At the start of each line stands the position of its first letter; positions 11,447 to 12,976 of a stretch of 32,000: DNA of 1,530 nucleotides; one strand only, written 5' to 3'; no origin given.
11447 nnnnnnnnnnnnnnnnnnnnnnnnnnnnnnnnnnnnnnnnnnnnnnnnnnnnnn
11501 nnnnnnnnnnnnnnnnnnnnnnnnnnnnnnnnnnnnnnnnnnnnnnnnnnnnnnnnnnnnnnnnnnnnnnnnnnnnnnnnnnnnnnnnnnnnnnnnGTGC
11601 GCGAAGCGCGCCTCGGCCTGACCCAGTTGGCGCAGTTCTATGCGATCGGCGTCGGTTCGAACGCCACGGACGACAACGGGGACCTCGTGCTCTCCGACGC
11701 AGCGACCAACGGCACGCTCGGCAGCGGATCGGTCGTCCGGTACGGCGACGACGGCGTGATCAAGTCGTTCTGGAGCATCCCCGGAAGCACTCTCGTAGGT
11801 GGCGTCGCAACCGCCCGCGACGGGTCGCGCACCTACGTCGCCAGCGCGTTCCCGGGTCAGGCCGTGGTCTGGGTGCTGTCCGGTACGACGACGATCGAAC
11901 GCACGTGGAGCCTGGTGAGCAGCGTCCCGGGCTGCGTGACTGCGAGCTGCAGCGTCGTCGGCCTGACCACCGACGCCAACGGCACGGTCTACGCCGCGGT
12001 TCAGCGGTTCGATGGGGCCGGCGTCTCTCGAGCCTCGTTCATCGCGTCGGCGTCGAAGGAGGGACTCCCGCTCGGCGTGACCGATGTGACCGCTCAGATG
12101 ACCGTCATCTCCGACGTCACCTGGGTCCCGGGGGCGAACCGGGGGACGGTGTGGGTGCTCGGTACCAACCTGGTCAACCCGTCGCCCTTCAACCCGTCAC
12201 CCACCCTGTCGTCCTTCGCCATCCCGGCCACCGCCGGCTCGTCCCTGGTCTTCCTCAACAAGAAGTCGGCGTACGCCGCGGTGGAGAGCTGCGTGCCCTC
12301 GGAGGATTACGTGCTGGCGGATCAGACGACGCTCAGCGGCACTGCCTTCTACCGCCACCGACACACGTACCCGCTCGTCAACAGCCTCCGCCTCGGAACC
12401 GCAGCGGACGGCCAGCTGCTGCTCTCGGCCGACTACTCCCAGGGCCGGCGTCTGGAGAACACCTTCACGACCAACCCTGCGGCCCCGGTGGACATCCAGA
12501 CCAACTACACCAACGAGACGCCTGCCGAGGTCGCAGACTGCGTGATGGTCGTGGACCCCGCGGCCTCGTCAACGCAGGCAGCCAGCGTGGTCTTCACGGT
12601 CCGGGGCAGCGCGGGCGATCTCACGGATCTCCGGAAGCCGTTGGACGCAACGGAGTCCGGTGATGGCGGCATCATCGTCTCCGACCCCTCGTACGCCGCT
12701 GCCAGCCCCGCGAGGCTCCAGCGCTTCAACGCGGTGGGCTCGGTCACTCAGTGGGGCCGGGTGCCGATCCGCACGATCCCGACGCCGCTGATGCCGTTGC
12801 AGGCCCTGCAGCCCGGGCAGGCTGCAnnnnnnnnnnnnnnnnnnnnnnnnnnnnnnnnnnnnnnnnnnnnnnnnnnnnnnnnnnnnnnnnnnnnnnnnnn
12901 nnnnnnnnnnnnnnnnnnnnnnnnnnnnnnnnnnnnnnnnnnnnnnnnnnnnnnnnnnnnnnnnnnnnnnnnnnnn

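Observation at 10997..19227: ATGA-coupled pair of giant secreted multi-propeller proteins: candidate undescribed extracellular system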

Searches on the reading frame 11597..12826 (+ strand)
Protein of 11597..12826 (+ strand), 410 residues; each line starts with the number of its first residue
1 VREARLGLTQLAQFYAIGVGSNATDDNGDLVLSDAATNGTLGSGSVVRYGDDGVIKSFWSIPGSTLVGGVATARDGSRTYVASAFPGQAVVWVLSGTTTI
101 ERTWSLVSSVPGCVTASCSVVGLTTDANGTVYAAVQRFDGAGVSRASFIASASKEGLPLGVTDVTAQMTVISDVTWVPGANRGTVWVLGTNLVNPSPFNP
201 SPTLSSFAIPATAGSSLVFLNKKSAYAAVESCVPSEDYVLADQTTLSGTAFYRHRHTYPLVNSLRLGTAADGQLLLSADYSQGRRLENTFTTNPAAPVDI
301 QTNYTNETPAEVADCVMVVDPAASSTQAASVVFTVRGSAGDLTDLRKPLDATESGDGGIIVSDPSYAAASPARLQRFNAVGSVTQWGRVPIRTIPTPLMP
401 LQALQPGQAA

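Call 75: search_solved_structures(query=window:11597-12826:+, max_evalue=10)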
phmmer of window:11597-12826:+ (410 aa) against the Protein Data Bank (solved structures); distinct sequences matched with E-value up to 10: 9.
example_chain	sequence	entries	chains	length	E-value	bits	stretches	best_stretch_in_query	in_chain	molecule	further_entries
5it7_CC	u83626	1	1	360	0.12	14.6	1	44-141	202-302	KLLA0B07139p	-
6uz7_AC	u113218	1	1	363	0.12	14.5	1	44-141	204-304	KLLA0B07139p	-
9q1v_A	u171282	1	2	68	0.28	13.4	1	122-168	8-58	FimH minibinder F7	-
9j32_A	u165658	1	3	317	0.41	12.8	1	111-186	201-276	Aminotransferase, class 4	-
7z79_A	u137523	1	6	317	0.41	12.8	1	111-186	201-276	Aminotransferase, class 4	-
2ikf_A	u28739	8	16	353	0.65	12.2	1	282-361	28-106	RNA uridylyl transferase | RNA uridylyltransferase 4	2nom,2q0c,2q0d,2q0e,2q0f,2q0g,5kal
8es9_A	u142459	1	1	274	0.76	12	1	178-246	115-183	PN45428 TCR alpha chain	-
5ivx_E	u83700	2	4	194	0.9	11.7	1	179-225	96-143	T-CELL RECEPTOR ALPHA CHAIN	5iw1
4r7o_A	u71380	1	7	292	1.1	11.4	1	13-36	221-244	Glycerophosphoryl diester phosphodiesterase, putative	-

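Call 77: search_protein_families(library=pfam, proteins=[window:11597-12826:+], max_evalue=5)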
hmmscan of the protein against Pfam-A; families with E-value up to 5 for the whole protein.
window:11597-12826:+ (410 aa): 0 families
